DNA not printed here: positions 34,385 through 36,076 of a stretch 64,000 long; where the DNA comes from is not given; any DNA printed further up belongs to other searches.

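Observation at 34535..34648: Shared C-terminal sorting-like tail (Pro/Thr linker, P-x-x-P-G-[SD], then an Ile/Gly/Ala-rich TM) on two unrelated surface proteins, resembling archaeal PGF-CTERM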

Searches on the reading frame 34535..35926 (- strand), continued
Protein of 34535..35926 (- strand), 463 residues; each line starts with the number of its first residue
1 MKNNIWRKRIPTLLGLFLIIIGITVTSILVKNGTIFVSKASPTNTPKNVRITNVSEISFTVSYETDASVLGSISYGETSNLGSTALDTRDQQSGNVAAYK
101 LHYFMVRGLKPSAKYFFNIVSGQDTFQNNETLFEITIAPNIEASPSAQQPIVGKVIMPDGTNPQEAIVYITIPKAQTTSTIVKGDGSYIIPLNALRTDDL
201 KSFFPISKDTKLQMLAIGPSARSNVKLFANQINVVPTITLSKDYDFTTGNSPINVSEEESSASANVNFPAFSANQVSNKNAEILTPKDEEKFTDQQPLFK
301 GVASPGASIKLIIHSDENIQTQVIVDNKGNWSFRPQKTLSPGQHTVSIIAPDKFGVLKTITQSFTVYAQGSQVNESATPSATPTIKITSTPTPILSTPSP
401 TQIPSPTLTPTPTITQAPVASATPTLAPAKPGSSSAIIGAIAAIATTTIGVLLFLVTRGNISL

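Call 69: search_protein_families(library=ncbifam, max_evalue=0.1, proteins=[L123:18809-19549:+])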
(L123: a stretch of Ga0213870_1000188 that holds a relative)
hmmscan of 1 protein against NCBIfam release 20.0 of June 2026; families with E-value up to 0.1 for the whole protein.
L123:18809-19549:+ (246 aa): 7 families
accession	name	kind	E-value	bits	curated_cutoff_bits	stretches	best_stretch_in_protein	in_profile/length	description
NF033745.1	class_C_sortase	subfamily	4.1e-18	65.9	160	1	114-241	95-218/220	class C sortase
TIGR01076.1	sortase_fam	subfamily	1.6e-16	60.4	39.35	1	115-240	3-124/136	sortase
NF033746.1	class_D_sortase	subfamily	7.5e-11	42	165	1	114-242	12-132/135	class D sortase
NF058671.1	sortase_SrtD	exception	2e-10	40.7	140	1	114-240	66-184/187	class D sortase, LPxTATN-specific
NF033747.1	class_E_sortase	subfamily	2e-09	37.6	160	1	110-245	69-207/211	class E sortase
NF033748.1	class_F_sortase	subfamily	0.00098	18.8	166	1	141-228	50-134/155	class F sortase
TIGR03784.1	marine_sortase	equivalog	0.0046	16.6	158.25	1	172-229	101-158/174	class GN sortase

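Call 71: find_homologous_proteins(query=L123:18809-19549:+, max_evalue=0.001)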
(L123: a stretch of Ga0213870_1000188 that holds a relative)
Query L123:18809-19549:+ (246 aa): 2130 proteins with E <= 0.001 among 2794 candidates; the best 120 are listed.
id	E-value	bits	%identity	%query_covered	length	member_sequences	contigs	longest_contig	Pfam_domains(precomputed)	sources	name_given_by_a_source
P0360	5.0e-156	535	100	100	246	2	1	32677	PF04203.19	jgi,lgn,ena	-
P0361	1.2e-143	495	91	100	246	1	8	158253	PF04203.19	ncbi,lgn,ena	ncbi:MAG: sortase [Patescibacteria group bacterium]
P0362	8.0e-133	459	84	100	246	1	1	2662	PF04203.19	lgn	-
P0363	1.8e-130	451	84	100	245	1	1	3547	PF04203.19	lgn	-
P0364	1.7e-127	442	80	100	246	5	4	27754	PF04203.19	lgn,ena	-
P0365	1.2e-125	436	80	100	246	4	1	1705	PF04203.19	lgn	-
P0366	1.3e-123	429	79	100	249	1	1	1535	PF04203.19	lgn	-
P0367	3.6e-122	424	78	100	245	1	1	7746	PF04203.19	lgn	-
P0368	1.2e-121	423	80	100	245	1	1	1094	PF04203.19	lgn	-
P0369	1.7e-120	419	78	100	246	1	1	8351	PF04203.19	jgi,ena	-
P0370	1.3e-119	416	76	100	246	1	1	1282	PF04203.19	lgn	-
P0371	1.4e-119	416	75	100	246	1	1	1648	PF04203.19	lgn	-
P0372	4.6e-117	408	75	100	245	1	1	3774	PF04203.19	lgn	-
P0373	7.3e-115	400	75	100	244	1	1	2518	PF04203.19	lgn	-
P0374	1.7e-114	399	73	100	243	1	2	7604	PF04203.19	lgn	-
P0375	1.8e-114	399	74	100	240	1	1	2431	PF04203.19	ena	-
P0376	3.1e-114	398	72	100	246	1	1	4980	PF04203.19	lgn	-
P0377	2.7e-112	392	80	90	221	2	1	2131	PF04203.19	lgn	-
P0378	2.0e-110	386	72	99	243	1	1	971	PF04203.19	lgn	-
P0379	1.0e-106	374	68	100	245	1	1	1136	PF04203.19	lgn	-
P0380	7.9e-103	361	66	100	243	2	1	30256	PF04203.19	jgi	-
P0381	5.8e-102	358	66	100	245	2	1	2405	PF04203.19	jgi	-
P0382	2.3e-101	356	66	100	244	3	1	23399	PF04203.19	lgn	-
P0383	9.9e-101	354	64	100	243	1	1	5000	PF04203.19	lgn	-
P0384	4.7e-100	352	67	100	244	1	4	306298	PF04203.19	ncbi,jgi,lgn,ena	-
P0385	5.3e-100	352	65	100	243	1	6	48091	PF04203.19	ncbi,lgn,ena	ncbi:MAG: sortase [Patescibacteria group bacterium]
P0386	8.0e-100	351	65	100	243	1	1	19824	PF04203.19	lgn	-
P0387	8.4e-100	351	65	100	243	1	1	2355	PF04203.19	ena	-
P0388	1.3e-99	350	65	100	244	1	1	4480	PF04203.19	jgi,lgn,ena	-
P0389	1.5e-99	350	65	100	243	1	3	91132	PF04203.19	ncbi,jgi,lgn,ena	-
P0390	1.5e-99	350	65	100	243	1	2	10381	PF04203.19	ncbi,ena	-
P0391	2.0e-99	350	65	100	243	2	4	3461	PF04203.19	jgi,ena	-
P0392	2.4e-99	350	65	100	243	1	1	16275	PF04203.19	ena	-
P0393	2.5e-99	350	65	100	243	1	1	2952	PF04203.19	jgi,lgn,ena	-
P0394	2.7e-99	349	65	100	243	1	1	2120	PF04203.19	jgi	-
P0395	2.8e-99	349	64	100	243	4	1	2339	PF04203.19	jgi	-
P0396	3.2e-99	349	66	100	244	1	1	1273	PF04203.19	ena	-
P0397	5.7e-99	348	65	100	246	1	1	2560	PF04203.19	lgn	-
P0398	8.5e-99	348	65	100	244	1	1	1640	PF04203.19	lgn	-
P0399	8.6e-99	348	63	100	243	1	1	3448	PF04203.19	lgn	-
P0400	1.3e-98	347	64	100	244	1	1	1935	PF04203.19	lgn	-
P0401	1.9e-98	347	64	100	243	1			PF04203.19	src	-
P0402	2.0e-98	347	64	100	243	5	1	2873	PF04203.19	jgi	-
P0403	3.1e-98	346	63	100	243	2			PF04203.19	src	-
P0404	3.9e-98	346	65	100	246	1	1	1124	PF04203.19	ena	-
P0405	7.5e-98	345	65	100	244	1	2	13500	PF04203.19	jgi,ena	jgi:sortase A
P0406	8.7e-98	344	64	100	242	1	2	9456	PF04203.19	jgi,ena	-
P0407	1.3e-97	344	65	100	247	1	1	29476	PF04203.19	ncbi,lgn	-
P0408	3.2e-97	343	63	100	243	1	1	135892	PF04203.19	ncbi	-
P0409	7.4e-97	341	62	100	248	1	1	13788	PF04203.19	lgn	-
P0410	9.0e-97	341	63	100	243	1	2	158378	PF04203.19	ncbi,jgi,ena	-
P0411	1.0e-96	341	65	100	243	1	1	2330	PF04203.19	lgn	-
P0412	1.1e-96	341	63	100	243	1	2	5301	PF04203.19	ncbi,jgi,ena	-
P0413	2.8e-96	340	61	100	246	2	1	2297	PF04203.19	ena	-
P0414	6.6e-96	338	63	100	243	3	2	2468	PF04203.19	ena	-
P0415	9.6e-96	338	64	100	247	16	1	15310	PF04203.19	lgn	-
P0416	1.1e-95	338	61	100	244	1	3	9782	PF04203.19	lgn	-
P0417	1.2e-95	337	62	100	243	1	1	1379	PF04203.19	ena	-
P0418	1.7e-95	337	63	100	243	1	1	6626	PF04203.19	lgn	-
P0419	3.1e-95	336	61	100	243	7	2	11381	PF04203.19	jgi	-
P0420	3.1e-95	336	60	100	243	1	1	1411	PF04203.19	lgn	-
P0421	3.4e-95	336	62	100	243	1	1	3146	PF04203.19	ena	-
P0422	7.5e-95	335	61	100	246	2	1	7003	PF04203.19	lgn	-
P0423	1.5e-94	334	62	100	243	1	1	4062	PF04203.19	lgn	-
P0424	2.6e-94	333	60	100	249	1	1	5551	PF04203.19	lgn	-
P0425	3.1e-94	333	64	96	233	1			PF04203.19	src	-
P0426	5.5e-94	332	63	100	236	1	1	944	PF04203.19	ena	-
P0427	5.6e-94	332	61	100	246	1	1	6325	PF04203.19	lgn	-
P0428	9.0e-94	331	61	100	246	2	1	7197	PF04203.19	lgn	-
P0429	1.0e-93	331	61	100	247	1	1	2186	PF04203.19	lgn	-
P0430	2.0e-93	330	61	100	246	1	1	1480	PF04203.19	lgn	-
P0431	2.5e-93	330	62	100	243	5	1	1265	PF04203.19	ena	-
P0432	3.8e-93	329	65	86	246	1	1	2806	PF04203.19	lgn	-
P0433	3.8e-93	329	62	100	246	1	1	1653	PF04203.19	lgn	-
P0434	3.8e-93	329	61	100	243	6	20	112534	PF04203.19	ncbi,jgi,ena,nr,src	ncbi:MAG: hypothetical protein A2860_00905 [Candidatus Levybacteria bacterium RIFCSPHIGHO2_01_FULL_3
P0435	5.0e-93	329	61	100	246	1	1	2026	PF04203.19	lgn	-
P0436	6.3e-93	329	61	100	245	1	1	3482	PF04203.19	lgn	-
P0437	6.6e-93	329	62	100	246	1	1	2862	PF04203.19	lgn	-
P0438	9.4e-93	328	61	100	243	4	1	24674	PF04203.19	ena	-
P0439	9.4e-93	328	63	100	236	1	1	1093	PF04203.19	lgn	-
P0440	9.9e-93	328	61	100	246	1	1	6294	PF04203.19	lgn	-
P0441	1.1e-92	328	63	100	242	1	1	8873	PF04203.19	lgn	-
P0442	1.1e-92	328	63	93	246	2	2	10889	PF04203.19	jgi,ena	-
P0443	2.8e-92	326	59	100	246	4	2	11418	PF04203.19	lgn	-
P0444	3.7e-92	326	63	93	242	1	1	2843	PF04203.19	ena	-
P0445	6.3e-92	325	61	100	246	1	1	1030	PF04203.19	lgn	-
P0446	1.5e-91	324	62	100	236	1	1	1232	PF04203.19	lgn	-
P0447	1.7e-91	324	63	100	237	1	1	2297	PF04203.19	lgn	-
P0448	2.2e-91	324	62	100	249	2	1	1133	PF04203.19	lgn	-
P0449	2.7e-91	323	62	100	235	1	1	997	PF04203.19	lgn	-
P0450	1.2e-90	321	61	93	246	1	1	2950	PF04203.19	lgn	-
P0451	1.5e-90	321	58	100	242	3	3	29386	PF04203.19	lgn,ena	-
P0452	1.5e-90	321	61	100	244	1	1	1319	PF04203.19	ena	-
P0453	1.9e-90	320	60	93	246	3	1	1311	PF04203.19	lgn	-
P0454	2.6e-90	320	58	100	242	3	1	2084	PF04203.19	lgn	-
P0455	3.2e-90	320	58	100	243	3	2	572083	PF04203.19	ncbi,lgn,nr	ncbi:sortase [Patescibacteria group bacterium]|nr:sortase [Patescibacteria group bacterium]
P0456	5.6e-90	319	60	93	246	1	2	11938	PF04203.19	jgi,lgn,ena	-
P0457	5.7e-90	319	59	93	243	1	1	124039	PF04203.19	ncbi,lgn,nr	ncbi:MAG: sortase [Candidatus Levybacteria bacterium]|nr:sortase [Candidatus Levybacteria bacterium]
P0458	7.1e-90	319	61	100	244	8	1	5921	PF04203.19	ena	-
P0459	9.0e-90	318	58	100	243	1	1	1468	PF04203.19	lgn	-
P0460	9.0e-90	318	59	100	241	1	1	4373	PF04203.19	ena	-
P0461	1.4e-89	318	60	100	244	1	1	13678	PF04203.19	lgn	-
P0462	2.5e-89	317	61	85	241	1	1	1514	PF04203.19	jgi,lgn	jgi:sortase A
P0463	2.7e-89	317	57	100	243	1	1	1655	PF04203.19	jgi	jgi:sortase A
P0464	3.5e-89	316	58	100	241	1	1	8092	PF04203.19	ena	-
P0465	3.6e-89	316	58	100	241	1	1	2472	PF04203.19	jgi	jgi:sortase A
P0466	4.3e-89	316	60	93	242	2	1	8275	PF04203.19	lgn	-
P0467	4.4e-89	316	58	100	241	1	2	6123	PF04203.19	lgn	-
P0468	4.8e-89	316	58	100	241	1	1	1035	PF04203.19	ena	-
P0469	5.2e-89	316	58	100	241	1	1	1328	PF04203.19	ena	-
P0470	5.6e-89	316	57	93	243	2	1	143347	PF04203.19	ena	-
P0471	7.0e-89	315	57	100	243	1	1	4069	PF04203.19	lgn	-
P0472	7.2e-89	315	59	93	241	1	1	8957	PF04203.19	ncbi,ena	-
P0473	9.9e-89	315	62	100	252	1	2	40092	PF04203.19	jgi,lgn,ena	-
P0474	1.2e-88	315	59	100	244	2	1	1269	PF04203.19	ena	-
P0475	1.6e-88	314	58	100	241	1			PF04203.19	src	-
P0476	1.9e-88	314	61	93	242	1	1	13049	PF04203.19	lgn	-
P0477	2.0e-88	314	61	100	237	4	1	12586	PF04203.19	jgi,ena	-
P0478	2.3e-88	314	61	99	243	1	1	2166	PF04203.19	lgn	-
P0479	2.4e-88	314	59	100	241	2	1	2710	PF04203.19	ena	-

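Call 73: find_encoding_contigs(protein=P0457, flank=6000, max_places=2)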
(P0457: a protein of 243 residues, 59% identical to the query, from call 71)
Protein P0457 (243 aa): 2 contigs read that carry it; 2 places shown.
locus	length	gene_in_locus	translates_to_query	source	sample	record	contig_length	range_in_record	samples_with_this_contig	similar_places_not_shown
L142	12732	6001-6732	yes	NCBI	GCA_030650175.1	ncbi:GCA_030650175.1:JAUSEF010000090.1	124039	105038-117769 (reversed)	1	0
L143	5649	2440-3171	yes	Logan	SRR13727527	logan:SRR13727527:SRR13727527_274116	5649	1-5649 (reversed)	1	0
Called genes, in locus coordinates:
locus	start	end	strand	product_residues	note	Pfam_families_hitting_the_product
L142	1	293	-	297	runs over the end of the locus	-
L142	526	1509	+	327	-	PF03486:HI0933_like (faint), PF07992:Pyr_redox_2, PF13738:Pyr_redox_3, PF00070:Pyr_redox (weak)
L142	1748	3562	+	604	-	PF01411:tRNA-synt_2c, PF07973:tRNA_SAD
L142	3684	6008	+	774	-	-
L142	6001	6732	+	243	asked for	PF04203:Sortase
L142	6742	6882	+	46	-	-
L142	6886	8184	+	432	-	PF02885:Glycos_trans_3N, PF00591:Glycos_transf_3, PF07831:PYNP_C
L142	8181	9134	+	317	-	PF02618:YceG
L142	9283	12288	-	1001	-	PF01835:MG2, PF07703:A2M_BRD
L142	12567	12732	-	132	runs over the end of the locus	-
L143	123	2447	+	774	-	-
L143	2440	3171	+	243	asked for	PF04203:Sortase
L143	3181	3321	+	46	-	-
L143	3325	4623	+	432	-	PF02885:Glycos_trans_3N, PF00591:Glycos_transf_3, PF07831:PYNP_C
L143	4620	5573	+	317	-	PF02618:YceG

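Call 75: find_encoding_contigs(protein=P0384, flank=6000, max_places=2)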
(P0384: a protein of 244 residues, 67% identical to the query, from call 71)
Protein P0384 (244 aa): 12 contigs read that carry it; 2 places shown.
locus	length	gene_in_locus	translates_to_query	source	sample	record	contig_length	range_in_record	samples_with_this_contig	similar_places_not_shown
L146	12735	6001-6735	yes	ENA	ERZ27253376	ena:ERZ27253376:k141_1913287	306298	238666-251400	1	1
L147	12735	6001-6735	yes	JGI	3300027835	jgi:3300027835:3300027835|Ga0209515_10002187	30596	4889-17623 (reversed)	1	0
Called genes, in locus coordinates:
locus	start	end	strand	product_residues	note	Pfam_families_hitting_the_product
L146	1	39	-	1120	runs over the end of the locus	PF04563:RNA_pol_Rpb2_1, PF04561:RNA_pol_Rpb2_2, PF04565:RNA_pol_Rpb2_3, PF10385:RNA_pol_Rpb2_45, PF00562:RNA_pol_Rpb2_6, PF04560:RNA_pol_Rpb2_7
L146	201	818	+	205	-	PF00730:HhH-GPD, PF00633:HHH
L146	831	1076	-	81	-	-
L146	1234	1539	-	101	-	-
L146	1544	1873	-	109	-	PF18924:DUF5674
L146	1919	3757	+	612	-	PF01411:tRNA-synt_2c, PF07973:tRNA_SAD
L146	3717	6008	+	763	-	PF04865:Baseplate_J (faint)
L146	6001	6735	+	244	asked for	PF04203:Sortase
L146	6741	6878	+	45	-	-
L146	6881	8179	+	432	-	PF02885:Glycos_trans_3N, PF00591:Glycos_transf_3, PF07831:PYNP_C (weak)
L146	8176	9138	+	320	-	PF02618:YceG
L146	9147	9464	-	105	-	-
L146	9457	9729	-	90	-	-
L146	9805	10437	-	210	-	PF12844:HTH_19, PF13413:HTH_25, PF09136:Glucodextran_B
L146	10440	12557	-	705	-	PF17854:FtsK_alpha, PF01580:FtsK_SpoIIIE, PF09397:FtsK_gamma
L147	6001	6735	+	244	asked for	PF04203:Sortase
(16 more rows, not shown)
